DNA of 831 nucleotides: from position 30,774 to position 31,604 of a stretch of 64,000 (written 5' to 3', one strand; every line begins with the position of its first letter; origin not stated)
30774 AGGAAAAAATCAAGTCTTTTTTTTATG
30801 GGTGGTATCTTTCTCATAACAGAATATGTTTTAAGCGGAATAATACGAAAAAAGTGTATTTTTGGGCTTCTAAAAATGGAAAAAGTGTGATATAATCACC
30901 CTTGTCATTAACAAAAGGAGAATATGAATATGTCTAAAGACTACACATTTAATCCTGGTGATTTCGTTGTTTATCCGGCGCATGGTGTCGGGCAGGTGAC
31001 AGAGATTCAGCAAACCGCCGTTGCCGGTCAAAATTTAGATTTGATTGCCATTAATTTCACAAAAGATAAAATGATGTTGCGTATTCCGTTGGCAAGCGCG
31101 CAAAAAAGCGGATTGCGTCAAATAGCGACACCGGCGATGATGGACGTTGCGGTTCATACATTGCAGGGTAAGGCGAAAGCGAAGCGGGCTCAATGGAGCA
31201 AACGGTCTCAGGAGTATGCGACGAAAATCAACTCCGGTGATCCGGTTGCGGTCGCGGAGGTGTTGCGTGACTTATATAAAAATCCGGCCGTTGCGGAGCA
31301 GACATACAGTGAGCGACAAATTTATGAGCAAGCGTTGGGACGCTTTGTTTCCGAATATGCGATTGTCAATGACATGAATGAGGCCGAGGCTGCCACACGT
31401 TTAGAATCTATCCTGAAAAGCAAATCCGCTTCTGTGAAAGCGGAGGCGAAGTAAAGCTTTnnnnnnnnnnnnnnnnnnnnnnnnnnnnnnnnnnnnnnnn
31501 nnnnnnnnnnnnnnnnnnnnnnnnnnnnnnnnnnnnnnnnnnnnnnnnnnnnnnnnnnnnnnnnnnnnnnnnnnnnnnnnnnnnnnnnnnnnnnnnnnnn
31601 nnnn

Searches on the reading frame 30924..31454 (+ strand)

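Call 6: search_protein_families(library=pfam, max_evalue=0.01, proteins=[window:30924-31454:+])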
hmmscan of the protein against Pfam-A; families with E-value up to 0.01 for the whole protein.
window:30924-31454:+ (176 aa): 2 families
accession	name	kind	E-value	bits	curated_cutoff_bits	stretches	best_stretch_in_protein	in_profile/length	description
PF21095.3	CarD_C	-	2.5e-21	75.9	23.1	1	77-160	3-86/87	CarD, C-terminal domain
PF02559.22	CarD_TRCF_RID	-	2.8e-13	50.2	23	1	9-67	1-56/57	CarD-like/TRCF RID domain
